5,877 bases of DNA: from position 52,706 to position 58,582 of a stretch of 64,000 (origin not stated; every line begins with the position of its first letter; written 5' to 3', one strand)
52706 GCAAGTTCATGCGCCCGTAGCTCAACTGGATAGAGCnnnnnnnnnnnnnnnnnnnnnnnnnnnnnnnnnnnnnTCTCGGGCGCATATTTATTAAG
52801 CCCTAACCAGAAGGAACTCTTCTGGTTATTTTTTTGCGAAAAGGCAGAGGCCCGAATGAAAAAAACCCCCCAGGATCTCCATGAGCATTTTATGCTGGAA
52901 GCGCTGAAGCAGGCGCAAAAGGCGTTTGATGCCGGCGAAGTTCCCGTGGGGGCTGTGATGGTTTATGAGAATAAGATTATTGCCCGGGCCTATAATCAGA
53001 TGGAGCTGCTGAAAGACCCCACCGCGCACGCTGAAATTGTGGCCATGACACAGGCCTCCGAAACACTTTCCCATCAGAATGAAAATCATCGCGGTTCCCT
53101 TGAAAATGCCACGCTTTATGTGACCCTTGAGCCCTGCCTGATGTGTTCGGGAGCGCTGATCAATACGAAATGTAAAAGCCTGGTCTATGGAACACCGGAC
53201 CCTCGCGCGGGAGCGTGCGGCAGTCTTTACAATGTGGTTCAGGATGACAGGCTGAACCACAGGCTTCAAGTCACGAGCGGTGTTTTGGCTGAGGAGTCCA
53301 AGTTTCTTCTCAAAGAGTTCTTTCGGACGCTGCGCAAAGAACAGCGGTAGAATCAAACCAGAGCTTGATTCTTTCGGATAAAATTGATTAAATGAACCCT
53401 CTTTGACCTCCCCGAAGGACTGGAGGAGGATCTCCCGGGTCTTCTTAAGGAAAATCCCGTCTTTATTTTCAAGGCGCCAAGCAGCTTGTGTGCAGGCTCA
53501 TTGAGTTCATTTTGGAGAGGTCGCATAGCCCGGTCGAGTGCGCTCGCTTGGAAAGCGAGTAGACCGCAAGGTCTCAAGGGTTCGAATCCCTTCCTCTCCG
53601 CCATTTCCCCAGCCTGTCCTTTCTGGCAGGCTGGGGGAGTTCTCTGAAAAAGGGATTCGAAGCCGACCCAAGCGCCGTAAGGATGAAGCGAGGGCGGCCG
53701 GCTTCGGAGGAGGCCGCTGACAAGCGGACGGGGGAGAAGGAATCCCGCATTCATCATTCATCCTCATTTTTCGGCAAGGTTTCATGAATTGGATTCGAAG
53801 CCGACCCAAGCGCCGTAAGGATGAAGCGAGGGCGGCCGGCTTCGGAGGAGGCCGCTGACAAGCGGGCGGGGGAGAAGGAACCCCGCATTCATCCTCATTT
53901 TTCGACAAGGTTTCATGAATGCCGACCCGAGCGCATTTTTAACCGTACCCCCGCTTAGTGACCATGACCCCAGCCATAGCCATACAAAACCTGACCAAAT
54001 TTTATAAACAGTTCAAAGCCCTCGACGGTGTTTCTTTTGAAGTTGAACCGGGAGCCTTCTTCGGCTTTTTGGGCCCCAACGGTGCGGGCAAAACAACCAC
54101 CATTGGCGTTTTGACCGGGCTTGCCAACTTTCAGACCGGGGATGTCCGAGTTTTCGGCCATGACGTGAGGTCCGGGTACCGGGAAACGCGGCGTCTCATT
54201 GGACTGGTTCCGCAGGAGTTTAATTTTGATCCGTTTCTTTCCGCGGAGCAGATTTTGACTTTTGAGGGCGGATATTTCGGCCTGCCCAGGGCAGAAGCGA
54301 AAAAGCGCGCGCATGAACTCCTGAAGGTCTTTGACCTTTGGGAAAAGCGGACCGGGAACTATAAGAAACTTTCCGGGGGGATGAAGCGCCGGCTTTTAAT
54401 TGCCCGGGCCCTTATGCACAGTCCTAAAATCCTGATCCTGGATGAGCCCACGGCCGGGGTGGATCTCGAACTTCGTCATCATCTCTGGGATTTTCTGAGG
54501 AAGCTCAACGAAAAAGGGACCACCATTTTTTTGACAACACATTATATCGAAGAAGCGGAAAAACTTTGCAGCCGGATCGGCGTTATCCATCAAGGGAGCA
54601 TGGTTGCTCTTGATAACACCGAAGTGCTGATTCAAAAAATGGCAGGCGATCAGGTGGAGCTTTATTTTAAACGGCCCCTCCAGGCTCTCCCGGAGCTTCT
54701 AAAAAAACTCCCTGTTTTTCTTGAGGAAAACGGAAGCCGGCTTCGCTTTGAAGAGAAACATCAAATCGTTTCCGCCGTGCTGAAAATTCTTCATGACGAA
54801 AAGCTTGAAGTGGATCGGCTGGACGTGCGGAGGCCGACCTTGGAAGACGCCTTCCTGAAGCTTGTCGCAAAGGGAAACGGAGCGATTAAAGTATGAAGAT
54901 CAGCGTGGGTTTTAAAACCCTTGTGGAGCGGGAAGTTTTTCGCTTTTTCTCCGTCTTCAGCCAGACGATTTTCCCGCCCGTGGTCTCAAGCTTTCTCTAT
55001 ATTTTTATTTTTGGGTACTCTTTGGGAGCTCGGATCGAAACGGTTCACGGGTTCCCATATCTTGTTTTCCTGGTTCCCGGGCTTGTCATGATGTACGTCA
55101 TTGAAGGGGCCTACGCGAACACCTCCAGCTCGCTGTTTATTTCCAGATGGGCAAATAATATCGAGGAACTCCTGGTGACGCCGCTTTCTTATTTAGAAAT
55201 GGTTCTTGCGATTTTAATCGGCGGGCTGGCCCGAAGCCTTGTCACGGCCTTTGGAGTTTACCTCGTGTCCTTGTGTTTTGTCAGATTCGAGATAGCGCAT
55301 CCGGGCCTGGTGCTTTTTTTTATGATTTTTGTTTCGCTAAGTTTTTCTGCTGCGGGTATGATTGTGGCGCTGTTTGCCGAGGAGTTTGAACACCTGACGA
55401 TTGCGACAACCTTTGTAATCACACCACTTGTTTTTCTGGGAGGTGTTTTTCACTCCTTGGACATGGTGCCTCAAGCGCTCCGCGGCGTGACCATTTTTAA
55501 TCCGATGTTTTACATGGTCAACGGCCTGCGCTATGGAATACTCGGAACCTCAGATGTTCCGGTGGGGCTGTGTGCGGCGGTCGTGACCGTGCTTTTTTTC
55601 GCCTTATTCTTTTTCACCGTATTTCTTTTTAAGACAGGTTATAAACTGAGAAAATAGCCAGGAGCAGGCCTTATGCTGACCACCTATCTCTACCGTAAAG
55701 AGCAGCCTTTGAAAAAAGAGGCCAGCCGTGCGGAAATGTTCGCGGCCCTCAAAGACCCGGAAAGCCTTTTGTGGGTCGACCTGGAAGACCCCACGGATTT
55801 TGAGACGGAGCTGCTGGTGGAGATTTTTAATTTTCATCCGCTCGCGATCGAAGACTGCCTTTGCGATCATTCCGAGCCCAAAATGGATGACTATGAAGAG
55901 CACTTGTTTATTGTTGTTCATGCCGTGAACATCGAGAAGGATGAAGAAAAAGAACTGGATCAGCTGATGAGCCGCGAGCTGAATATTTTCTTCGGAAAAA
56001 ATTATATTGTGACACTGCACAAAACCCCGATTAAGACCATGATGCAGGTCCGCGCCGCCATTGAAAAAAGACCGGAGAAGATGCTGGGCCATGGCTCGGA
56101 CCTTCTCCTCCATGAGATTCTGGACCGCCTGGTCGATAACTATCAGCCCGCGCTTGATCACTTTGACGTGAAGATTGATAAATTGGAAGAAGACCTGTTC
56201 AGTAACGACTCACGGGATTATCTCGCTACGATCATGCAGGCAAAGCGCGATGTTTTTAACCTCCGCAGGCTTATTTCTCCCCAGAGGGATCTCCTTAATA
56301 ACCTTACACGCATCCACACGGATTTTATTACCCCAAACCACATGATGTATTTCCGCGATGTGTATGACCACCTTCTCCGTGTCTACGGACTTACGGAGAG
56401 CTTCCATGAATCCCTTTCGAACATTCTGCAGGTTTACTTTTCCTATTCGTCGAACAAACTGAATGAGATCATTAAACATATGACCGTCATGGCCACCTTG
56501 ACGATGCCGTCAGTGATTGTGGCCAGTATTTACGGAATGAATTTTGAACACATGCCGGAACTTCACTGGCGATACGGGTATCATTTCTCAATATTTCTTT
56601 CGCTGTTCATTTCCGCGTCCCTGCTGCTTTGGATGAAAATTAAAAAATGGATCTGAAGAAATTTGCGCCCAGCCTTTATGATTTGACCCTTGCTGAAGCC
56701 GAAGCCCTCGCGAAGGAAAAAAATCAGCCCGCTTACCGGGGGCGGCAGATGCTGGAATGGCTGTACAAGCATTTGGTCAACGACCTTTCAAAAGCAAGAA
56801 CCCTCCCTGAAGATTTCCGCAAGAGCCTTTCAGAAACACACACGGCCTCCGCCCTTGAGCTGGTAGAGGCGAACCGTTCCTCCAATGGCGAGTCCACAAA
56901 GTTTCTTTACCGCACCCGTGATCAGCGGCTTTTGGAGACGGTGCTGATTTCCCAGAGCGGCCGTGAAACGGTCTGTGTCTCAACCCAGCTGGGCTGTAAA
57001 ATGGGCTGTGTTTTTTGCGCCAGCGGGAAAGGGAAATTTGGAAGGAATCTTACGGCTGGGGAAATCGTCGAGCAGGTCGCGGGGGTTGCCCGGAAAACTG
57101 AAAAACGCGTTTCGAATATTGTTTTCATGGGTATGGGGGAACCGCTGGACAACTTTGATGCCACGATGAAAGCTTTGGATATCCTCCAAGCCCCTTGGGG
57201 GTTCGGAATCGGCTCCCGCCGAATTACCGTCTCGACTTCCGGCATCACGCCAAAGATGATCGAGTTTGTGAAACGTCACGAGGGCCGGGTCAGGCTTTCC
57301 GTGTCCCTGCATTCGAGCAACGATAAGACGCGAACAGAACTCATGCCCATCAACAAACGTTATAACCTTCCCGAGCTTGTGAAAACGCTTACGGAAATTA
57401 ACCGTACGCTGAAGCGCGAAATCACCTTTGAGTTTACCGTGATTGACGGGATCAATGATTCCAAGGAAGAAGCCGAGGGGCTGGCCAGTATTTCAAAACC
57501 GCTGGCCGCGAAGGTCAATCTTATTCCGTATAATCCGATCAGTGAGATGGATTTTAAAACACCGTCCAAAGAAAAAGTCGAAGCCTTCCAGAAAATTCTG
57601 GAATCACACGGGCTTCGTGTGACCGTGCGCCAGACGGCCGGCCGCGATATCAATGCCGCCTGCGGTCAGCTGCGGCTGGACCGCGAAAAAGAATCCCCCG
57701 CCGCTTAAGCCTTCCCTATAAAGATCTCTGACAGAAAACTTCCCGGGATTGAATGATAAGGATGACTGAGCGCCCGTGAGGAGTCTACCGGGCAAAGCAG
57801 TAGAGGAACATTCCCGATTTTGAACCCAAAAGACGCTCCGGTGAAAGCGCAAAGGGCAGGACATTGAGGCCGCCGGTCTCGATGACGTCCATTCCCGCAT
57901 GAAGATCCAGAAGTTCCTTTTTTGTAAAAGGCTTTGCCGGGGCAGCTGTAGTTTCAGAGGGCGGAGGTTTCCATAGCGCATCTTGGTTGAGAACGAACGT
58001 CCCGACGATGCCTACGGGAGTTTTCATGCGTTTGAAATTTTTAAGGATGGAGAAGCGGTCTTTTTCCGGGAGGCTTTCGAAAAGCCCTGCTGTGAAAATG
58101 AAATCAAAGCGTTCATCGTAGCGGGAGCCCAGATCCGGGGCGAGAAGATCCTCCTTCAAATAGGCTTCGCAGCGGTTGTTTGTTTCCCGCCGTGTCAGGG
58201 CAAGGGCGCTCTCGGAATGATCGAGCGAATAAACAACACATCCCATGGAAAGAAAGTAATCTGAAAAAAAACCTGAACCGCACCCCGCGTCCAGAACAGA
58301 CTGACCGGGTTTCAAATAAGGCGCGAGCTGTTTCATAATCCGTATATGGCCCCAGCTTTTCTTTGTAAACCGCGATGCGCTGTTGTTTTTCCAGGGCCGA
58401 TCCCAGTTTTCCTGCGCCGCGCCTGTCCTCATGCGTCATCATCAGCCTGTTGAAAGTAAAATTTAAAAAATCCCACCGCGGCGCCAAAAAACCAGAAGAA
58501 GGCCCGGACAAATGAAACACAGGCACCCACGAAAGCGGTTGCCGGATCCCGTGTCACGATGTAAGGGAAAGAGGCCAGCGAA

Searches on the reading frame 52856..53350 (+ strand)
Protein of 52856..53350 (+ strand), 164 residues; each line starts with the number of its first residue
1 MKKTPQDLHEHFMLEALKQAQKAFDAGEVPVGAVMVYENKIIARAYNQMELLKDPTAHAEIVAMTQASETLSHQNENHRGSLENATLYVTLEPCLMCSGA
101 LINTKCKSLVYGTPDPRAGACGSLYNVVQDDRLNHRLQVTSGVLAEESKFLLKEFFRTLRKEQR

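Call 4: search_protein_families(library=pfam, proteins=[window:52856-53350:+], max_evalue=0.01)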
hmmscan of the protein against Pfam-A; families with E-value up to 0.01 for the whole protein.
window:52856-53350:+ (164 aa): 6 families
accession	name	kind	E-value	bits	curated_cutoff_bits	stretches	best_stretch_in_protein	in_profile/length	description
PF14437.12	MafB19-deam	-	2e-37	128.7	27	1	9-160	3-142/142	MafB19-like deaminase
PF00383.29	dCMP_cyt_deam_1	-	1.5e-26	92.7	25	1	9-113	4-102/102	Cytidine and deoxycytidylate deaminase zinc-binding region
PF14439.12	Bd3614-deam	-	9.3e-05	22.8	38.5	1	56-116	34-93/113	Bd3614-like deaminase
PF18785.7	Inv-AAD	-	0.00048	20.4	26.5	1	33-96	2-65/129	Invertebrate-AID/APOBEC-deaminase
PF18750.7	SNAD4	-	0.0016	18.9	27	1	37-103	10-73/130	Secreted Novel AID/APOBEC-like Deaminase 4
PF18772.7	APOBEC2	-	0.0096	16.4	26.8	0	54-104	47-92/175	APOBEC2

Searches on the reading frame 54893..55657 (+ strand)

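Call 4: search_protein_families(library=pfam, proteins=[window:54893-55657:+], max_evalue=0.01)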
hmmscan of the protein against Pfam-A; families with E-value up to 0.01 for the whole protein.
window:54893-55657:+ (254 aa): 2 families
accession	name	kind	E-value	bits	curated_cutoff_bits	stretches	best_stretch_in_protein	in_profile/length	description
PF01061.29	ABC2_membrane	-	6e-26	91.7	26.9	1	7-216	3-210/211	ABC-2 type transporter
PF12698.13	ABC2_membrane_3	-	1.1e-05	25.1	31.6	1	59-242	163-344/347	ABC-2 family transporter protein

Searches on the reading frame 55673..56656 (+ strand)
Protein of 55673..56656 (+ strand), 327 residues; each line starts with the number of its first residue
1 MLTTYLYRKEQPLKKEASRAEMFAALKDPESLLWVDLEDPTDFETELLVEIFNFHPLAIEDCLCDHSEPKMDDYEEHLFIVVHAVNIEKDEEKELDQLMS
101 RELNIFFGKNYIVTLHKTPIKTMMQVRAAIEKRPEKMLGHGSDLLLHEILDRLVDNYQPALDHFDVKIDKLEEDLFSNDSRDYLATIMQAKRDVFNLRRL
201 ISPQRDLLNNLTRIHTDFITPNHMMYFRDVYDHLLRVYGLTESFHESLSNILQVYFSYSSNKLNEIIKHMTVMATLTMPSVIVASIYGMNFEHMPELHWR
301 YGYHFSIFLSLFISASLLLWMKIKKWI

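Call 4: search_protein_families(library=pfam, proteins=[window:55673-56656:+], max_evalue=0.01)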
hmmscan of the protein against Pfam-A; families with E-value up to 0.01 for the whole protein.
window:55673-56656:+ (327 aa): 1 family
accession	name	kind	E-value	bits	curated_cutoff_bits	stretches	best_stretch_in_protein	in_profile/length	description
PF01544.23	CorA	-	4.9e-71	239.9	27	1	31-325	3-292/292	CorA-like Mg2+ transporter protein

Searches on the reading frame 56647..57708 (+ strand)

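Call 5: search_protein_families(library=pfam, proteins=[window:56647-57708:+], max_evalue=0.01)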
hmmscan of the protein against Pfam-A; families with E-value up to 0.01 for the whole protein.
window:56647-57708:+ (353 aa): 2 families
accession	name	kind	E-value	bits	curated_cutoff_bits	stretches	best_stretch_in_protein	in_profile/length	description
PF04055.27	Radical_SAM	-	3.9e-19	69.9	29.5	1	112-275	2-161/166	Radical SAM superfamily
PF21016.3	RlmN_N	-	3.4e-06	27.1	24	1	10-64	3-57/60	Ribosomal RNA large subunit methyltransferase N-terminal domain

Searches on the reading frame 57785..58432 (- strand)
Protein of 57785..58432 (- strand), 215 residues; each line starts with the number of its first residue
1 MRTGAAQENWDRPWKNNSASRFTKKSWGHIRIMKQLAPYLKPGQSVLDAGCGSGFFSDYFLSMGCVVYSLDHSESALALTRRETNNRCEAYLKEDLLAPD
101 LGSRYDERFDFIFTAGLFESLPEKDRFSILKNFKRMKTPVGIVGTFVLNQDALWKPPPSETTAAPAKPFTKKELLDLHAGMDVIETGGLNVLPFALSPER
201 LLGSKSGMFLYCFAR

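Call 22: search_protein_families(library=pfam, proteins=[window:57785-58432:-], max_evalue=0.001)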
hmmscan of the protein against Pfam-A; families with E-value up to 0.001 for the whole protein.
window:57785-58432:- (215 aa): 7 families
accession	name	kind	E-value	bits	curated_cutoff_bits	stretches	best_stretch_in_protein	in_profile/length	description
PF13649.12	Methyltransf_25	-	2.4e-10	41.4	27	1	46-141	1-97/97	Methyltransferase domain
PF08242.18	Methyltransf_12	-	4.6e-10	40.6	30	1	47-142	1-97/98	Methyltransferase domain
PF08241.18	Methyltransf_11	-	1.2e-09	39.2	21.2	1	47-142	1-92/95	Methyltransferase domain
PF13489.12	Methyltransf_23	-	7.4e-08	32.7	27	1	32-136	12-107/164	Methyltransferase domain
PF13847.12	Methyltransf_31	-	1e-06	28.9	27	1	41-143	2-107/145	Methyltransferase domain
PF03848.20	TehB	-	1.6e-06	28.2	20.4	1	39-141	28-128/193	Tellurite resistance protein TehB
PF01728.25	FtsJ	-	0.00035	21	24.1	1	39-113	18-96/181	FtsJ-like methyltransferase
